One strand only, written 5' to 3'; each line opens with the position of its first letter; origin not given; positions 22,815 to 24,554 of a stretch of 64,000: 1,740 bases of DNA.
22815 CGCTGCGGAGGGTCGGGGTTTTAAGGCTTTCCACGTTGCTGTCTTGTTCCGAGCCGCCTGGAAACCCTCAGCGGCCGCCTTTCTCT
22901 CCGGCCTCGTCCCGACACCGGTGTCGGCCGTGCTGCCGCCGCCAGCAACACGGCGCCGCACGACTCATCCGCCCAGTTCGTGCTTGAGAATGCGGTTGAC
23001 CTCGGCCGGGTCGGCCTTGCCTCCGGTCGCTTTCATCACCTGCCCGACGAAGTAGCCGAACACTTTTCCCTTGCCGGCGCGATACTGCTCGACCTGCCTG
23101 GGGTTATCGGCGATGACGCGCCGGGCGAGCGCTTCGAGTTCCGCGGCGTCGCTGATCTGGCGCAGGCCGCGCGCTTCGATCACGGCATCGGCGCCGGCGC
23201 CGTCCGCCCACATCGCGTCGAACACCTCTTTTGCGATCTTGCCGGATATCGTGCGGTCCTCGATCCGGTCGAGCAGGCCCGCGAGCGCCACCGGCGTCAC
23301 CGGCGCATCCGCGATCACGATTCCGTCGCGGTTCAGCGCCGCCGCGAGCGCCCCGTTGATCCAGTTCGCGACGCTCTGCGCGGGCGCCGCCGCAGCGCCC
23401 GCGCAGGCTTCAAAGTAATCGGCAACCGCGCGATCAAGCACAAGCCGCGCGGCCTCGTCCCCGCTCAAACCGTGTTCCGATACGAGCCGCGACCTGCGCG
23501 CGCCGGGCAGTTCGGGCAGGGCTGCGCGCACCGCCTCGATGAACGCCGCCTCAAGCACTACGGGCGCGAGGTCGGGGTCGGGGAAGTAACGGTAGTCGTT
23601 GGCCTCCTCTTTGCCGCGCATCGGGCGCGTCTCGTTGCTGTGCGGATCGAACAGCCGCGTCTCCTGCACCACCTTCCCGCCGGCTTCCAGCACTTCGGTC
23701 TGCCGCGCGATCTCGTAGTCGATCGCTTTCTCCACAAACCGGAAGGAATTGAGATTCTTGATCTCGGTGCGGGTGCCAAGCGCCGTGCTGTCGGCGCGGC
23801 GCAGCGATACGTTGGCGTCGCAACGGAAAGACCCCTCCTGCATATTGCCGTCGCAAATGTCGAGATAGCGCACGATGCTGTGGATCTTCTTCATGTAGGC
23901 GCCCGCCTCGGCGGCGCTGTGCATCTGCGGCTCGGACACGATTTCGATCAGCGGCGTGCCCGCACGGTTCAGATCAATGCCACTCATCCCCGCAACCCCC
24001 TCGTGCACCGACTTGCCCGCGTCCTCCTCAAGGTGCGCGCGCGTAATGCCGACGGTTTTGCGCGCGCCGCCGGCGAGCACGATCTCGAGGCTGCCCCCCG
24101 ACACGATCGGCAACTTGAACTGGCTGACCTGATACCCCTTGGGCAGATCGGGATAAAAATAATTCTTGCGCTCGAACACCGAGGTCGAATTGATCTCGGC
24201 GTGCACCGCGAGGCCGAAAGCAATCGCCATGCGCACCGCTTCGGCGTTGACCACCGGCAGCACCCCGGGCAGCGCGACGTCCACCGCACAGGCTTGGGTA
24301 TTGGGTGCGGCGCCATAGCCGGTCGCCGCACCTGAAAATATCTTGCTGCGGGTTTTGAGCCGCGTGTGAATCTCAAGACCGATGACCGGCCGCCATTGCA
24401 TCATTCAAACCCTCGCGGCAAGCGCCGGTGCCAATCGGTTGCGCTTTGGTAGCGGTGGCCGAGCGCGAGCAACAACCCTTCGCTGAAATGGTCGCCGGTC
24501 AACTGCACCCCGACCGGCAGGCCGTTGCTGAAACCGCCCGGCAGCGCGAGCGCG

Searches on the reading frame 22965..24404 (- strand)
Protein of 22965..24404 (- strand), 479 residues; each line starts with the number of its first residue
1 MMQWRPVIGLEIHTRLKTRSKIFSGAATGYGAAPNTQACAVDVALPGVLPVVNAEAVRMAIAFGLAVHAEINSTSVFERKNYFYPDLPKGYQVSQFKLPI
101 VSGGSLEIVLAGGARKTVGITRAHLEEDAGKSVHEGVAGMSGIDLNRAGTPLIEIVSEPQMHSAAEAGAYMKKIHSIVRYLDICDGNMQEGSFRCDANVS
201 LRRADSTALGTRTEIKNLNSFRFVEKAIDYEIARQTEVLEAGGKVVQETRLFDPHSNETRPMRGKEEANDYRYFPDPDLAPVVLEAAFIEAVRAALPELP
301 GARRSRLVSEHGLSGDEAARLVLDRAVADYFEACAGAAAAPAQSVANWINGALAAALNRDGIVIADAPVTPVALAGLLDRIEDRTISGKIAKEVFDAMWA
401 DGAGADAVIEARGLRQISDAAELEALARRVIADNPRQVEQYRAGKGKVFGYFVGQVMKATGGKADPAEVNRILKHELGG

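Call 8: search_protein_families(library=pfam, proteins=[window:22965-24404:-], max_evalue=0.01)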
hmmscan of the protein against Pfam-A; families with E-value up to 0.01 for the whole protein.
window:22965-24404:- (479 aa): 2 families
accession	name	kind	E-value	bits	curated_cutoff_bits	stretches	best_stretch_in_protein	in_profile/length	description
PF02934.20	GatB_N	-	1.2e-118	395.7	23.4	1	7-290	2-277/277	GatB/GatE catalytic domain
PF02637.23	GatB_Yqey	-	3.2e-49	167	27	1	329-477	1-148/148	GatB domain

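Call 9: find_related_loci(query=window:22965-24404:-, collection=genome_contigs, flank=5000)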
Query window:22965-24404:- (479 aa) in genome_contigs; peptide patterns used: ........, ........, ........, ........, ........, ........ (x = any residue, [..] = any of these).
600 stretches matched a pattern (row limit reached: there are more); 600 encode a relative of the query (tblastn E <= 1e-3); the best 80 are kept; 80 distinct loci.
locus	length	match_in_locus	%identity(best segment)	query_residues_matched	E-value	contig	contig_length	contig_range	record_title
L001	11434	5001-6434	70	2-479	0e+0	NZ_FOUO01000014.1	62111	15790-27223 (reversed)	Ectothiorhodospira mobilis strain DSM 4180, whole genome shotgun sequence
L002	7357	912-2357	66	2-479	0e+0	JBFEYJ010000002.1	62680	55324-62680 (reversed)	MAG: Thiohalomonadaceae bacterium isolate Mix_mud09.2021.07.50 k141_1318823_length_62680_cov_23.1517, whole genome shotg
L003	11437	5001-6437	66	1-479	0e+0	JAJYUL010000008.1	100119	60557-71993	MAG: Proteobacteria bacterium isolate DX4.bin29 NODE_90_length_100119_cov_6.629500, whole genome shotgun sequence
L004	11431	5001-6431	64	1-477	0e+0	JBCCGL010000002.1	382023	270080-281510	MAG: Pseudomonadota bacterium isolate P01_B01_bin.42 k141_3960557_length_382023_cov_24.9868, whole genome shotgun sequen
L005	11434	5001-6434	64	2-479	0e+0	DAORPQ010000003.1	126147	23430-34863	MAG TPA_asm: Candidatus Competibacter sp. isolate AMR_MDS_5391 NODE_6_length_126147_cov_35.006725, whole genome shotgun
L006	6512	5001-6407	66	2-470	0e+0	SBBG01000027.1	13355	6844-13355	MAG: Gammaproteobacteria bacterium isolate Bin_2_1_1 Ba_contig658, whole genome shotgun sequence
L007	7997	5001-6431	64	3-479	0e+0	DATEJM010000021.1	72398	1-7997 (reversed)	MAG TPA_asm: Steroidobacteraceae bacterium isolate SMAG_U8864 k141_2057775, whole genome shotgun sequence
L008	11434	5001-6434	64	2-479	0e+0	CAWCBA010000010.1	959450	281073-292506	MAG: uncultured Gammaproteobacteria bacterium isolate MFD09779.bin.1.338 genome assembly, contig: contig_7606, whole gen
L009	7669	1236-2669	63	2-479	0e+0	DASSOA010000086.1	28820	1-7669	MAG TPA_asm: Gammaproteobacteria bacterium isolate SMAG_U1240 k141_135017, whole genome shotgun sequence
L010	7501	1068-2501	63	2-479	0e+0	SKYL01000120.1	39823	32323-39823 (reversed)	MAG: Halorhodospira sp. isolate CSSed162cmB_289 CSSed16-2cmB-1091, whole genome shotgun sequence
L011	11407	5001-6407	63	2-470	0e+0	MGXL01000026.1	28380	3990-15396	MAG: Gammaproteobacteria bacterium RBG_16_57_12 RBG_16_scaffold_16954, whole genome shotgun sequence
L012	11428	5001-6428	64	4-479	0e+0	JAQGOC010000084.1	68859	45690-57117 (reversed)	MAG: Gammaproteobacteria bacterium isolate RYN_603 scaffold_1560620, whole genome shotgun sequence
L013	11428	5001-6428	63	2-479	0e+0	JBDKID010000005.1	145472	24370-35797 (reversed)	MAG: Pseudomonadota bacterium isolate flintriver_2019_sw_WHONDRS-S19S_0015_F_bin.4 scaffold_4, whole genome shotgun sequ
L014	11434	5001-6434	62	2-479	0e+0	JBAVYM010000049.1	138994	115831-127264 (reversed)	MAG: Gammaproteobacteria bacterium isolate MFD01067_ilm_asm_bin14 k127_85972, whole genome shotgun sequence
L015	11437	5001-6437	63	1-479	0e+0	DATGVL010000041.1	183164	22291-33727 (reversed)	MAG TPA_asm: Steroidobacteraceae bacterium isolate SMAG_U10555 k141_328981, whole genome shotgun sequence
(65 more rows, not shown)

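Call 21: find_encoding_contigs(protein=window:22965-24404:-, flank=4000, max_places=10)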
Protein window:22965-24404:- (479 aa): no gene with exactly this product is on record in the collection.

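Call 22: find_homologous_proteins(query=window:22965-24404:-, max_evalue=1e-150)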
Query window:22965-24404:- (479 aa): 7984 proteins with E <= 1e-150 among 8000 candidates; the best 120 are listed.
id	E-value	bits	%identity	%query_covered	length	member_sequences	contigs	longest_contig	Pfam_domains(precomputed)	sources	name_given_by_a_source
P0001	0.0e+0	1053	100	100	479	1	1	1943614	PF02637.24,PF02934.21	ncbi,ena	-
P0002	7.9e-261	884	84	100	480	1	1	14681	PF02637.24,PF02934.21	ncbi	-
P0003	4.7e-253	858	81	100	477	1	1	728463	PF02637.24,PF02934.21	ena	-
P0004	5.2e-251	852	81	99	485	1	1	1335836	PF02637.24,PF02934.21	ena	-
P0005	3.0e-245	833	79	100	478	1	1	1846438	PF02637.24,PF02934.21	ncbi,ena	-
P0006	1.4e-244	830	79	99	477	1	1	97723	PF02637.24,PF02934.21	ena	-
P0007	1.2e-243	827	79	99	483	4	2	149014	PF02637.24,PF02934.21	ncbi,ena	-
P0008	1.7e-243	827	77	99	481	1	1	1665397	PF02637.24,PF02934.21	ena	-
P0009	1.2e-231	788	73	99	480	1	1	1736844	PF02637.24,PF02934.21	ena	-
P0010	4.2e-226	769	74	100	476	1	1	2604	PF02637.24,PF02934.21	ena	-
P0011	4.5e-224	763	72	100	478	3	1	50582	PF02637.24,PF02934.21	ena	-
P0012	1.7e-223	761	72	100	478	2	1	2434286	PF02637.24,PF02934.21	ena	-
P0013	3.2e-222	757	72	100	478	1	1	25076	PF02637.24,PF02934.21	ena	-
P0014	8.1e-222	755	71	100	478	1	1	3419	PF02637.24,PF02934.21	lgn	-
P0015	4.6e-217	740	70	99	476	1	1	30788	PF02637.24,PF02934.21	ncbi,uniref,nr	ncbi:Asp-tRNA(Asn)/Glu-tRNA(Gln) amidotransferase subunit GatB [Ectothiorhodospira mobilis]|uniref:A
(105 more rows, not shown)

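Call 23: find_encoding_contigs(protein=P0001, flank=3000, max_places=3)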
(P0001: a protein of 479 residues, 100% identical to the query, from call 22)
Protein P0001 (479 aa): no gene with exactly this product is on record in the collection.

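Call 24: find_encoding_contigs(protein=P0002, flank=4000, max_places=2)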
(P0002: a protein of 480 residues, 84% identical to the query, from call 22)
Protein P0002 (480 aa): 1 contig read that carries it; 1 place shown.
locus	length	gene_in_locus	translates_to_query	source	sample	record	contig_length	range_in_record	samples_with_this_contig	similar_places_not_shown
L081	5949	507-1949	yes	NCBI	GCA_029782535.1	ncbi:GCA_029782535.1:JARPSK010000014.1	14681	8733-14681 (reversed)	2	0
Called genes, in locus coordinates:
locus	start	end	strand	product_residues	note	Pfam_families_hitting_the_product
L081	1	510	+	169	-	?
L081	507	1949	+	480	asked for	PF02934:GatB_N, PF02637:GatB_Yqey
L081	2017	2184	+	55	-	-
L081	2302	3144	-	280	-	PF17827:PrmC_N, PF01135:PCMT (weak), PF05175:MTS, PF06325:PrmA (weak), PF10294:Methyltransf_16 (weak), PF24675:NpmA (weak), PF13847:Methyltransf_31, PF13649:Methyltransf_25, +3 more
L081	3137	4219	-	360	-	PF03462:PCRF, PF00472:RF-1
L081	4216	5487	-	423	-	PF05201:GlutR_N, PF01488:Shikimate_DH, PF00745:GlutR_dimer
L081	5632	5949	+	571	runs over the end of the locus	PF13432:TPR_16 (faint), PF13428:TPR_14 (faint), PF25058:ARM_TT21 (faint), PF07719:TPR_2 (faint), PF12895:ANAPC3 (faint), PF14559:TPR_19 (faint), PF23914:TPR_CcmH_CycH (weak), PF13424:TPR_12 (weak), +5 more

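Call 25: find_encoding_contigs(protein=P0003, flank=4000, max_places=2)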
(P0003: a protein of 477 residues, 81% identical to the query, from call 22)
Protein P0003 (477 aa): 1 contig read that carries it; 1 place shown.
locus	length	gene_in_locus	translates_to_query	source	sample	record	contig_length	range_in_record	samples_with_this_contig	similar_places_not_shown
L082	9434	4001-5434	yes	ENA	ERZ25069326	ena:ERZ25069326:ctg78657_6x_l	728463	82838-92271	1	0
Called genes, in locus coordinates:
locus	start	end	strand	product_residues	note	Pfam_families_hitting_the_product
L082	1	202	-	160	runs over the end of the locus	PF04093:MreD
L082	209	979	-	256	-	PF04085:MreC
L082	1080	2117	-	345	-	PF00022:Actin, PF06723:MreB_Mbl, PF11104:PilM_2 (faint), PF00012:HSP70, PF14450:FtsA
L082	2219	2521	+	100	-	PF02686:GatC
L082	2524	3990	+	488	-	PF01425:Amidase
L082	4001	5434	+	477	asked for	PF02934:GatB_N, PF02637:GatB_Yqey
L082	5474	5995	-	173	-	-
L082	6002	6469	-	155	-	-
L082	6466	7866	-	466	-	PF13175:AAA_15, PF13304:AAA_21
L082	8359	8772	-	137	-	-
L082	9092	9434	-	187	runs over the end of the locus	PF17827:PrmC_N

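Call 26: find_encoding_contigs(protein=P0004, flank=4000, max_places=2)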
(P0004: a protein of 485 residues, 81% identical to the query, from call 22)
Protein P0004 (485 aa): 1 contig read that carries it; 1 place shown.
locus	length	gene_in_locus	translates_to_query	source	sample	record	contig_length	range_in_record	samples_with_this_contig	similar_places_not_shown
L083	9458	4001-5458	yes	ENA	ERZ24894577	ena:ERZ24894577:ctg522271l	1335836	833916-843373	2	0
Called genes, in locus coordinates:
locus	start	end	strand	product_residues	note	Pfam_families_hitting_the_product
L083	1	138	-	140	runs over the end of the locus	PF04093:MreD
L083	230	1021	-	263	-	PF04085:MreC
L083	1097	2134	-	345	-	PF00022:Actin, PF06723:MreB_Mbl, PF11104:PilM_2 (faint), PF00012:HSP70, PF14450:FtsA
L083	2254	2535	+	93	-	PF02686:GatC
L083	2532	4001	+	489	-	PF01425:Amidase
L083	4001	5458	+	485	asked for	PF02934:GatB_N, PF02637:GatB_Yqey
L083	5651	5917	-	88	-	-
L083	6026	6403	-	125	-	-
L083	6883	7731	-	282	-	PF17827:PrmC_N, PF05175:MTS, PF06325:PrmA (weak), PF13489:Methyltransf_23 (weak), PF13847:Methyltransf_31, PF08242:Methyltransf_12 (weak), PF13649:Methyltransf_25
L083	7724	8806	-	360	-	PF03462:PCRF, PF00472:RF-1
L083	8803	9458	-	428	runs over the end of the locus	PF05201:GlutR_N, PF01488:Shikimate_DH, PF00745:GlutR_dimer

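Call 27: find_encoding_contigs(protein=P0005, flank=4000, max_places=2)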
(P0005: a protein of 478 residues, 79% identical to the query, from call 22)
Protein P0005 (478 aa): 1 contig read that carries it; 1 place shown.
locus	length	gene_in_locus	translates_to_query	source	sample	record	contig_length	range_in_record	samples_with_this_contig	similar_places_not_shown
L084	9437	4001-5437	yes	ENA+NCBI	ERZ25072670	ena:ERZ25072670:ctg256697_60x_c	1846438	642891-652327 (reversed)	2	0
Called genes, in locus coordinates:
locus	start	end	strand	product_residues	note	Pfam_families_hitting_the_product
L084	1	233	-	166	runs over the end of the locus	PF04093:MreD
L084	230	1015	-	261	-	PF04085:MreC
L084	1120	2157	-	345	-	PF00022:Actin, PF06723:MreB_Mbl, PF11104:PilM_2 (faint), PF00012:HSP70, PF14450:FtsA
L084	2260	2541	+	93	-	PF02686:GatC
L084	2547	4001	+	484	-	PF01425:Amidase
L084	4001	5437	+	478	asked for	PF02934:GatB_N, PF02637:GatB_Yqey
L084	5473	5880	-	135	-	-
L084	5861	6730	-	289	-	PF17827:PrmC_N, PF05175:MTS, PF01170:UPF0020 (weak), PF06325:PrmA (weak), PF08242:Methyltransf_12, PF13649:Methyltransf_25, PF13847:Methyltransf_31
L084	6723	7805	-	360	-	PF03462:PCRF, PF00472:RF-1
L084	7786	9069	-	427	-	PF05201:GlutR_N, PF01488:Shikimate_DH, PF00745:GlutR_dimer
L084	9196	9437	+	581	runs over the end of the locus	PF25058:ARM_TT21 (faint), PF07719:TPR_2 (faint), PF13176:TPR_7 (faint), PF13371:TPR_9 (faint), PF13414:TPR_11 (faint), PF13424:TPR_12 (faint), PF13428:TPR_14 (faint), PF14559:TPR_19 (weak), +7 more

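Call 28: find_encoding_contigs(protein=P0007, flank=4000, max_places=2)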
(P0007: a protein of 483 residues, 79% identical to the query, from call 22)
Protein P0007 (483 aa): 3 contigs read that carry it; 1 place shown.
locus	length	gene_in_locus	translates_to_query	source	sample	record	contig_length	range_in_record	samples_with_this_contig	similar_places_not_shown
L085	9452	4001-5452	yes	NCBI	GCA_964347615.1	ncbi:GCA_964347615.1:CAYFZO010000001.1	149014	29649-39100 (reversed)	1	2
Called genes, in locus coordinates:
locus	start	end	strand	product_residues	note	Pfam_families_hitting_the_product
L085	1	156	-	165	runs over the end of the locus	PF04093:MreD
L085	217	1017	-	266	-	PF04085:MreC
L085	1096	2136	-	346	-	PF00022:Actin, PF06723:MreB_Mbl, PF11104:PilM_2 (faint), PF00012:HSP70, PF14450:FtsA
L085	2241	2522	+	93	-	PF02686:GatC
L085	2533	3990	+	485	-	PF01425:Amidase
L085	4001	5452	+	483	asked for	PF02934:GatB_N, PF02637:GatB_Yqey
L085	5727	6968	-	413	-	PF02463:SMC_N (weak), PF13175:AAA_15, PF13476:AAA_23 (weak), PF13555:AAA_29 (weak), PF13304:AAA_21, PF13175:AAA_15 (weak)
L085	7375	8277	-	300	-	PF17827:PrmC_N, PF01170:UPF0020 (weak), PF05175:MTS, PF06325:PrmA, PF13847:Methyltransf_31, PF08241:Methyltransf_11 (weak), PF13649:Methyltransf_25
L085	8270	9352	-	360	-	PF03462:PCRF, PF00472:RF-1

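Call 29: find_encoding_contigs(protein=P0008, flank=4000, max_places=2)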
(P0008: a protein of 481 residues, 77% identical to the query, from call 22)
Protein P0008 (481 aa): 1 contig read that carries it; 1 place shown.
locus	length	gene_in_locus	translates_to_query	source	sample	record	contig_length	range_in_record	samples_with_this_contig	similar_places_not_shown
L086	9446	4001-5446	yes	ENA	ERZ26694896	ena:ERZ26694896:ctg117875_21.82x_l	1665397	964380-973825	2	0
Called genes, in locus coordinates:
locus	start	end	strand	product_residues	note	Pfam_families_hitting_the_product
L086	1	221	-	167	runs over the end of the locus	PF04093:MreD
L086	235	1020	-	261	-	PF04085:MreC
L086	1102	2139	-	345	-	PF06723:MreB_Mbl, PF00022:Actin (weak), PF11104:PilM_2 (faint), PF00012:HSP70, PF14450:FtsA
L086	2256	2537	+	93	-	PF02686:GatC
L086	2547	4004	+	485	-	PF01425:Amidase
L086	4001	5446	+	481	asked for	PF02934:GatB_N, PF02637:GatB_Yqey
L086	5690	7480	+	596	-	PF07732:Cu-oxidase_3, PF00394:Cu-oxidase, PF07731:Cu-oxidase_2, PF07732:Cu-oxidase_3 (weak)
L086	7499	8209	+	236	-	PF05275:CopB, PF03797:Autotransporter (weak)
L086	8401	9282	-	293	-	PF17827:PrmC_N, PF05175:MTS, PF10294:Methyltransf_16 (weak), PF13847:Methyltransf_31, PF08241:Methyltransf_11 (weak), PF08242:Methyltransf_12 (faint), PF13649:Methyltransf_25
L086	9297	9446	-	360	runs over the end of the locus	PF03462:PCRF, PF00472:RF-1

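Call 30: find_encoding_contigs(protein=P0006, flank=4000, max_places=2)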
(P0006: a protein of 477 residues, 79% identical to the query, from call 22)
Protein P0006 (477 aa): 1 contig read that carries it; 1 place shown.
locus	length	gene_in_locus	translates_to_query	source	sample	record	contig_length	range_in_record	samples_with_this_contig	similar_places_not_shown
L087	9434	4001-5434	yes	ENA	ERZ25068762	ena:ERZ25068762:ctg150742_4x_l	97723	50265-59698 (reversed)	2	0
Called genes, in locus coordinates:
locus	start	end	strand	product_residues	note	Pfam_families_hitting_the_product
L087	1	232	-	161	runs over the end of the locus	PF04093:MreD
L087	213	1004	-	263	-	PF04085:MreC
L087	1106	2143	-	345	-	PF00022:Actin, PF06723:MreB_Mbl, PF11104:PilM_2 (faint), PF00012:HSP70, PF14450:FtsA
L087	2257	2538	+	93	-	PF02686:GatC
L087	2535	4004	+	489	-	PF01425:Amidase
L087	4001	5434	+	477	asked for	PF02934:GatB_N, PF02637:GatB_Yqey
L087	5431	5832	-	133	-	-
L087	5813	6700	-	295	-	PF17827:PrmC_N, PF03602:Cons_hypoth95 (weak), PF05175:MTS, PF10294:Methyltransf_16 (weak), PF01170:UPF0020 (weak), PF08242:Methyltransf_12 (weak), PF13649:Methyltransf_25, PF13847:Methyltransf_31, +1 more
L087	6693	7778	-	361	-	PF03462:PCRF, PF00472:RF-1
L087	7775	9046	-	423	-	PF05201:GlutR_N, PF01488:Shikimate_DH, PF00745:GlutR_dimer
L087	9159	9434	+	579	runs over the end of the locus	PF24575:TPR_Slam (faint), PF25058:ARM_TT21 (faint), PF25064:ARM_TT21_5th (faint), PF14559:TPR_19, PF25062:ARM_TT21_N (weak), PF14559:TPR_19 (weak), PF13424:TPR_12 (weak), PF13432:TPR_16 (weak), +10 more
